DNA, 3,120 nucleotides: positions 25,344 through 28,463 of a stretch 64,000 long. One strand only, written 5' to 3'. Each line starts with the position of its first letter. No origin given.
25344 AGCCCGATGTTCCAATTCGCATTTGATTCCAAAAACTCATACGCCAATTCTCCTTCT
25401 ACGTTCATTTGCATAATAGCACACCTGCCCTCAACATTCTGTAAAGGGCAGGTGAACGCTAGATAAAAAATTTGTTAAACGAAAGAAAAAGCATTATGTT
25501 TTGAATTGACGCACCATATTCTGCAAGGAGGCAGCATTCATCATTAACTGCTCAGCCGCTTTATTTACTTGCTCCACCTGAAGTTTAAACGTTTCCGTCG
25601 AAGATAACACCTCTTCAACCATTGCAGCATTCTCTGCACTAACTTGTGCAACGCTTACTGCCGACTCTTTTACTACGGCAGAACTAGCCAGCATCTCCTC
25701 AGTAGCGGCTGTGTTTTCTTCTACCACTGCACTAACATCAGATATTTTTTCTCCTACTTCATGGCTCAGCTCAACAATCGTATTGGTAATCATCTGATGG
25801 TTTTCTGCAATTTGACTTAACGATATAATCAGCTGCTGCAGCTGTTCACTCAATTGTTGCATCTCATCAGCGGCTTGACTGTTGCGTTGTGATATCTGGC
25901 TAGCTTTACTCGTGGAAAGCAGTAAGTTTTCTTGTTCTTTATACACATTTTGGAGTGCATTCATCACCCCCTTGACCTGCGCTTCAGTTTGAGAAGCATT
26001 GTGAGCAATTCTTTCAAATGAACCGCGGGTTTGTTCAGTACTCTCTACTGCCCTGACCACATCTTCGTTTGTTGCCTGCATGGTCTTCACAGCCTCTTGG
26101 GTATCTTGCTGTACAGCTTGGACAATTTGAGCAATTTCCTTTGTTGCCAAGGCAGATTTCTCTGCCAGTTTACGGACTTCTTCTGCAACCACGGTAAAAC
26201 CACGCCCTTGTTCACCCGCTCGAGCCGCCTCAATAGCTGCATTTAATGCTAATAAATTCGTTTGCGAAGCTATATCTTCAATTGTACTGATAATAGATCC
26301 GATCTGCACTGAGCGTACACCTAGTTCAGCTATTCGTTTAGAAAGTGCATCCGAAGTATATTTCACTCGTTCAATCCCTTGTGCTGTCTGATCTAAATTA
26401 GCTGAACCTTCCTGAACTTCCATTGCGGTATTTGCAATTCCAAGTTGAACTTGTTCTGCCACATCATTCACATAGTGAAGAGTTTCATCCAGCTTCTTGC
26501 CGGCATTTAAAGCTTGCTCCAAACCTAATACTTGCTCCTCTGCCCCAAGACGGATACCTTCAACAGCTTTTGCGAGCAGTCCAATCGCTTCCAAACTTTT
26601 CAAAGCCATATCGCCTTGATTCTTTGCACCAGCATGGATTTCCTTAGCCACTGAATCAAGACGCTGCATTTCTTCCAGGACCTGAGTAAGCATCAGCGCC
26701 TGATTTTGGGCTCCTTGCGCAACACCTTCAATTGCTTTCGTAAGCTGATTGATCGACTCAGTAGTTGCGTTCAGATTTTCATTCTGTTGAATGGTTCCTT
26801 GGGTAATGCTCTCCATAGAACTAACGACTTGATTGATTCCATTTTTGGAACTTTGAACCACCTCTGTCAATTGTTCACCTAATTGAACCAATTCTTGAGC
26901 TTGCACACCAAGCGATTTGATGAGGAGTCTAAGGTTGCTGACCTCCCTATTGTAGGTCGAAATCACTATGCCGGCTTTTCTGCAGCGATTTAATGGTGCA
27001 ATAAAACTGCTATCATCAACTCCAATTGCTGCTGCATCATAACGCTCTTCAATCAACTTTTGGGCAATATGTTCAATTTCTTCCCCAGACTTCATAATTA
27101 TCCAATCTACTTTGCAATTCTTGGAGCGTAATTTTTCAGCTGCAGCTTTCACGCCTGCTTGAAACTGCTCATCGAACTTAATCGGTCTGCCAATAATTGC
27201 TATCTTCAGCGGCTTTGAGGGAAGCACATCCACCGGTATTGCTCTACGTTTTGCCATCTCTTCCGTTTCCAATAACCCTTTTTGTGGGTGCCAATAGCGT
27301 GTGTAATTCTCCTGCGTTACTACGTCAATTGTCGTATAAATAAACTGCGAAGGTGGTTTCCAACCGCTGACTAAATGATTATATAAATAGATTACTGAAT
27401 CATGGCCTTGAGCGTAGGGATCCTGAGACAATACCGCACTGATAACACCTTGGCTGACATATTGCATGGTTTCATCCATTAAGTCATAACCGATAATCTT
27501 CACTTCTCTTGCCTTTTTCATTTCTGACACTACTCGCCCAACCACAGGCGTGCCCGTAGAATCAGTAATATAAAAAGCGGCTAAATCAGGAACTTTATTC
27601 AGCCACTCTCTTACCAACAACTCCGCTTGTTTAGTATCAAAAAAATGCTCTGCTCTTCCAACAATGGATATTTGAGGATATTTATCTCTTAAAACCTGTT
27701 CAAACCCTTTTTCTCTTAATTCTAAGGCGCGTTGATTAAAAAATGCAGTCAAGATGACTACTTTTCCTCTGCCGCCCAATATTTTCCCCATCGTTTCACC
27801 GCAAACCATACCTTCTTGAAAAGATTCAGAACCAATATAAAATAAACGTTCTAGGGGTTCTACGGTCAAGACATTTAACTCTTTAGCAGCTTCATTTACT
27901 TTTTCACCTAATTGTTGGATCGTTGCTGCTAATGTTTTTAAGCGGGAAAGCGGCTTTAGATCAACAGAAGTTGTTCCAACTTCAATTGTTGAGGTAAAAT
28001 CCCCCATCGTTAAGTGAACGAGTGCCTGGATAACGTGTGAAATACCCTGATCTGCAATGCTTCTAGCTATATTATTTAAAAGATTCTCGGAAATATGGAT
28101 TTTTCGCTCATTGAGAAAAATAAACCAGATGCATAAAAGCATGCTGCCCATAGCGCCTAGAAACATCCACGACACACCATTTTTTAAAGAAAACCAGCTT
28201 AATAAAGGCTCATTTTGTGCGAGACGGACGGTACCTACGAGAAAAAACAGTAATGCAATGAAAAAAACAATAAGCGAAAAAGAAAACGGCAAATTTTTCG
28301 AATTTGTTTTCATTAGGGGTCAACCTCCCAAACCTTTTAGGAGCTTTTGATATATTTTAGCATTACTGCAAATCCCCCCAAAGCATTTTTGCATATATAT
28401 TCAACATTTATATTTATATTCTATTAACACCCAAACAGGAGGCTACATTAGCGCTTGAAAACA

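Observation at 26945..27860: Chemoreceptor with a circularly permuted sugar-binding protein inserted in its cytoplasmic signalling path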

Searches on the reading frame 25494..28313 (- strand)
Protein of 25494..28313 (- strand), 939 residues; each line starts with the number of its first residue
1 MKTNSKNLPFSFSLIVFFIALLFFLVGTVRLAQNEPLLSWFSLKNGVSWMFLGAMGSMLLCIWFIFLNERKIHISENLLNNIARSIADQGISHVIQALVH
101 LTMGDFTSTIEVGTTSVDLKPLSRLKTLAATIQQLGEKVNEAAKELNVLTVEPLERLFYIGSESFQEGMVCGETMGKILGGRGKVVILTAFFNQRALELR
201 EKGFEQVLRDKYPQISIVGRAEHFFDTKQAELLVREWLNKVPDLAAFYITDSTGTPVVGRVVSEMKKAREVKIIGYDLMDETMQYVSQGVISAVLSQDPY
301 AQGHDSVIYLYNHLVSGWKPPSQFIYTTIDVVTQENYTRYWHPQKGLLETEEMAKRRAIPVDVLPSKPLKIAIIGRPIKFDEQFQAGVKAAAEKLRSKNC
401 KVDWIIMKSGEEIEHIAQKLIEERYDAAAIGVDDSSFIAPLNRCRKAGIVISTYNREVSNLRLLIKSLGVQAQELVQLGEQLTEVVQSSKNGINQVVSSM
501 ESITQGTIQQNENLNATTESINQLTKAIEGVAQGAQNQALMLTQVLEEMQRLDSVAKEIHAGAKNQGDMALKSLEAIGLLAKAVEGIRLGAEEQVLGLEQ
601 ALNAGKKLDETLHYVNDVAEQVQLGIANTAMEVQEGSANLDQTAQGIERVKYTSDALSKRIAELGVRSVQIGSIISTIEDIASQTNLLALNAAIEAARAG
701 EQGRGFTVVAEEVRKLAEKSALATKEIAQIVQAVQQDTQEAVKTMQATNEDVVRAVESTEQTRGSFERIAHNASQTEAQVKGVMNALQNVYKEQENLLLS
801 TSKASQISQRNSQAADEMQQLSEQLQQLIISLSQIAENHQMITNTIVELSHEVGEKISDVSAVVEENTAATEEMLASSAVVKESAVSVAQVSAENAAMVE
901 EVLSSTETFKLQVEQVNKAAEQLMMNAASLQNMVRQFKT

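Call 3: search_protein_families(library=pfam, proteins=[window:25494-28313:-], max_evalue=1)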
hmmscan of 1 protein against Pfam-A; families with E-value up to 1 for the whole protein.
window:25494-28313:- (939 aa): 8 families
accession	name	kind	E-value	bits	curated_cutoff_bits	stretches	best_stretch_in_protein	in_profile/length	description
PF00015.26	MCPsignal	-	1.6e-37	129.4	34.6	1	660-800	24-164/172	Methyl-accepting chemotaxis protein (MCP) signalling domain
PF13407.12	Peripla_BP_4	-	1.1e-29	104.2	35.1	2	155-314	94-254/258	Periplasmic binding protein domain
PF20640.2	Rrn6_HB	-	0.026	15.1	26.4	1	754-859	33-100/192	Rrn6, helical bundle domain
PF17755.6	UvrA_DNA-bind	-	0.13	13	23.2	1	718-795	24-100/110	UvrA DNA-binding domain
PF03808.19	Glyco_tran_WecG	-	0.14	12.4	27.4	0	204-239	59-94/168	Glycosyl transferase WecG/TagA/CpsF family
PF06738.18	ThrE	-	0.4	10.5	26.3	1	79-154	24-104/241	Putative threonine/serine exporter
PF06103.16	DUF948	-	0.49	11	37.2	1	463-531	19-87/89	Bacterial protein of unknown function (DUF948)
PF04950.18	RIBIOP_C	-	0.98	9.2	25.8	0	772-913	8-131/291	40S ribosome biogenesis protein Tsr1 and BMS1 C-terminal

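Call 4: search_protein_families(library=ncbifam, proteins=[window:25494-28313:-], max_evalue=1)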
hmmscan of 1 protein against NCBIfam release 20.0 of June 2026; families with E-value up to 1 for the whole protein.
window:25494-28313:- (939 aa): 12 families
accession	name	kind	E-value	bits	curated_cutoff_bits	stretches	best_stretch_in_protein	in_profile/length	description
NF058645.1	MCPCtpMPsAe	equivalog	3.9e-22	78.7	900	1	634-829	348-553/558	methyl-accepting chemotaxis protein CtpM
NF007309.0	PRK09793.1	equivalog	5.8e-22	78.4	903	1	627-790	313-473/533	methyl-accepting chemotaxis protein IV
NF050802.1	AspChtxCcaA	equivalog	5.9e-22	77.8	1300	1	634-753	535-654/700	aspartate chemotaxis receptor CcaA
NF041847.1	transduc_aer2_vibrio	equivalog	1.4e-20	73.1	1200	1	511-810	449-740/804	aerotaxis transducer Aer2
NF011622.0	PRK15048.1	equivalog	3.5e-20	72.6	900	1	640-798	331-489/553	methyl-accepting chemotaxis protein II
NF047851.1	MCPCitTducer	equivalog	8.7e-19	68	900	1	641-830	333-512/553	methyl-accepting chemotaxis citrate transducer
NF011615.0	PRK15041.1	equivalog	4.1e-18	65.4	947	1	607-802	297-494/554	methyl-accepting chemotaxis protein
NF007254.0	PRK09701.1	equivalog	7.3e-08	31.9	335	1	178-310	152-283/311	D-allose transporter substrate-binding protein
NF052284.1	rhzpin_SBP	equivalog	4.5e-07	29.3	420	1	155-335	101-275/289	rhizopine catabolism ABC transporter substrate-binding protein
NF047515.1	SpiroCoCo_C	equivalog_domain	0.00037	19.8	125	3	592-682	127-217/313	SpiroCoCo family coiled-coil protein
TIGR02168.1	SMC_prok_B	equivalog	0.0032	15.2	567.35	2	460-665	725-930/1181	chromosome segregation protein SMC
TIGR02169.1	SMC_prok_A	equivalog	0.005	14.6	729.4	2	452-666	671-890/1165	chromosome segregation protein SMC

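Call 64: find_encoding_contigs(protein=window:25494-28313:-, flank=2000, max_places=4)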
Protein window:25494-28313:- (939 aa): 9 contigs read that carry it; 2 places shown.
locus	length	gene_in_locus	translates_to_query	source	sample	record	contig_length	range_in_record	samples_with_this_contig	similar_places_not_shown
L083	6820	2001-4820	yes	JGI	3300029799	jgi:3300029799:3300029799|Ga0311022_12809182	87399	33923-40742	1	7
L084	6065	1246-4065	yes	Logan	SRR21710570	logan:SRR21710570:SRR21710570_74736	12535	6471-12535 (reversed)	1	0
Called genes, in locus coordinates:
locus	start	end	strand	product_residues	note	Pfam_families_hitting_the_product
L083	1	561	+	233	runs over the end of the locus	PF04298:Zn_peptidase_2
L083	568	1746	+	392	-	PF01041:DegT_DnrJ_EryC1, PF01212:Beta_elim_lyase (faint)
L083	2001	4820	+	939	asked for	PF13407:Peripla_BP_4, PF00015:MCPsignal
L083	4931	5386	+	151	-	PF00460:Flg_bb_rod, PF06429:Flg_bbr_C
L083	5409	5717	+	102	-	PF02049:FliE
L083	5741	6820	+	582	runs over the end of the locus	PF01514:YscJ_FliF, PF08345:YscJ_FliF_C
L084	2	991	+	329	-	?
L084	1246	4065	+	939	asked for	PF13407:Peripla_BP_4, PF00015:MCPsignal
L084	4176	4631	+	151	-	PF00460:Flg_bb_rod, PF06429:Flg_bbr_C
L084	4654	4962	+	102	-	PF02049:FliE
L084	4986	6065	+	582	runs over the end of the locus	PF01514:YscJ_FliF, PF08345:YscJ_FliF_C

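Call 75: predict_structure(alignment_id=A1)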
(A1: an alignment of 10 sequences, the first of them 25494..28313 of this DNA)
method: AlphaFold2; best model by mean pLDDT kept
length: 939 residues; sequences in the alignment: 10
mean_pLDDT: 73.8   pTM: 0.49
mean pLDDT of the five models: 73.8, 70.1, 65.8, 65.3, 64.7
residues with pLDDT >= 90: 163; 70-90: 422; 50-70: 314; < 50: 40
segments of 3 or more residues with pLDDT < 50: 1-9, 34-42, 102-108, 565-568, 832-839
pLDDT, mean of each block of 10 residues (from residue 1): 39 61 63 48 54 66 67 65 70 62 49 61 66 74 61 70 85 95 94 76 87 93 89 95 95 90 92 89 92 90 94 89 79 91 86 88 91 82 89 93 83 84 94 71 87 70 59 68 72 76 77 77 76 72 73 65 50 58 69 74 76 77 76 77 73 69 66 63 61 61 58 59 61 67 70 72 75 75 76 76 73 70 61 45 63 71 75 78 78 78 77 74 67 58
secondary structure, 60 per line:
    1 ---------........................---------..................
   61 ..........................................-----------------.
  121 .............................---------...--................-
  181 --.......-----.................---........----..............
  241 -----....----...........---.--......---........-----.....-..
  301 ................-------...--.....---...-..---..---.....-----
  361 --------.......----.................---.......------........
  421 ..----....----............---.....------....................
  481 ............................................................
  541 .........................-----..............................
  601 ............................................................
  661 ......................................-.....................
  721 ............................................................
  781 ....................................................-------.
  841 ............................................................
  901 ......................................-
elements in order (helices of 4 or more, strands of 3 or more residues): H10-33 H43-102 H120-149 E159-161 H164-179 E183-189 H195-211 E215-222 H227-240 E246-249 H254-264 E271-276 H280-287 E293-297 H299-316 E324-326 E329-333 H351-355 E369-375 H380-396 E400-406 H413-422 E427-430 H435-446 E450-454 H461-565 H571-698 H700-832 H840-938
